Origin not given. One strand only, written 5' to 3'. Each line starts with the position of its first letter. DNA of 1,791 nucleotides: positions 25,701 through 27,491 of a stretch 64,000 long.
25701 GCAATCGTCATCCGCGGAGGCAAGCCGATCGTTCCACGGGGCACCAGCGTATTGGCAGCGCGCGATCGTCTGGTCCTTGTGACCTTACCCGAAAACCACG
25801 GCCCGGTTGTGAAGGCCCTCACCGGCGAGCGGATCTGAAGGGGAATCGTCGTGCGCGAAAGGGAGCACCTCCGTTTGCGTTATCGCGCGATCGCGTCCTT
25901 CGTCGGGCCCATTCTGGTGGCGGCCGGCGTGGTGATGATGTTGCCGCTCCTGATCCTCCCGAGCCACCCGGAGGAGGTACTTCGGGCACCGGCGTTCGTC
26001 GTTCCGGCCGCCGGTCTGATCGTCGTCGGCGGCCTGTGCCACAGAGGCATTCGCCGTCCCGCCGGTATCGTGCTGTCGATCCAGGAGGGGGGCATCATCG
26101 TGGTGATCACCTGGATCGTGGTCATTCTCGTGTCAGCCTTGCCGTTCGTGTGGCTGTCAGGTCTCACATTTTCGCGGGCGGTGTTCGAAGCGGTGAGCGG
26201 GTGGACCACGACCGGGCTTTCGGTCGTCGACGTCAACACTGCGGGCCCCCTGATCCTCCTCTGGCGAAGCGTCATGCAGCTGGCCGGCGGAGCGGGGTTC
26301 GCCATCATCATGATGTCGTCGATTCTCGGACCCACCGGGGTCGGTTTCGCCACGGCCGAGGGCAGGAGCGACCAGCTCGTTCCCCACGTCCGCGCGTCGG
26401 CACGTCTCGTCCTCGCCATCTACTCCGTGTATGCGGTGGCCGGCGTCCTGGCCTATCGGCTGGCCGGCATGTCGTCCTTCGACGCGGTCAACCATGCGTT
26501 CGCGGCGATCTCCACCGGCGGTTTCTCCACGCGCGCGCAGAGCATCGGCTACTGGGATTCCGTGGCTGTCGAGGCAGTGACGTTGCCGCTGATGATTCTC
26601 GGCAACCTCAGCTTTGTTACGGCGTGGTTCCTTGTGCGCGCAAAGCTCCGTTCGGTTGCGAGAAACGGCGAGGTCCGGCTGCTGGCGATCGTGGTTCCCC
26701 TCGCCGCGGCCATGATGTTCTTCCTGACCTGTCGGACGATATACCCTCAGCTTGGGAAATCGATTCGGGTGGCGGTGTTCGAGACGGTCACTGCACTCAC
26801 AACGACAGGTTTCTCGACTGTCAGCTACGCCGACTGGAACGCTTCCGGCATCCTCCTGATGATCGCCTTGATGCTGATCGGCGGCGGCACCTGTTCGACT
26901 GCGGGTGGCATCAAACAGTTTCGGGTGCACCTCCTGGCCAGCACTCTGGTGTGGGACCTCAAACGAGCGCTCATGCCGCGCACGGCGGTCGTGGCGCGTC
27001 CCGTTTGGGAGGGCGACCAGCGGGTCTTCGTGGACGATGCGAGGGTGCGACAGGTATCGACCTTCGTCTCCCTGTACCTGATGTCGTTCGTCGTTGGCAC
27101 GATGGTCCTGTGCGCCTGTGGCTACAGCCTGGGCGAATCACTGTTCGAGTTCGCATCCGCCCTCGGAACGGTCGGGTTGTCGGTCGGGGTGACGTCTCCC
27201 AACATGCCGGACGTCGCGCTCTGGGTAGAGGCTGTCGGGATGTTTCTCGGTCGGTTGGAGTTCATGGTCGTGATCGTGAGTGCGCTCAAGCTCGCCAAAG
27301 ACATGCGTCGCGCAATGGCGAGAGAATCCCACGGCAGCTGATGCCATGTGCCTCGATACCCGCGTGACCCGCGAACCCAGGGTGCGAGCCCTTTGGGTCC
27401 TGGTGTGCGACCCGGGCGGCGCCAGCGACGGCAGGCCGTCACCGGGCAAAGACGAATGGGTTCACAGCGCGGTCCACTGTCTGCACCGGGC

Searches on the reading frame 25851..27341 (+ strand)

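Call 51: search_protein_families(library=pfam, proteins=[window:25851-27341:+], max_evalue=0.001)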
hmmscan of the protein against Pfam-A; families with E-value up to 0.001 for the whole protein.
window:25851-27341:+ (496 aa): 1 family
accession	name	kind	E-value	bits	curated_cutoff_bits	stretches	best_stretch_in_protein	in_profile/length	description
PF02386.22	TrkH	-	5.5e-53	180.6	27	1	75-481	30-493/502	Cation transport protein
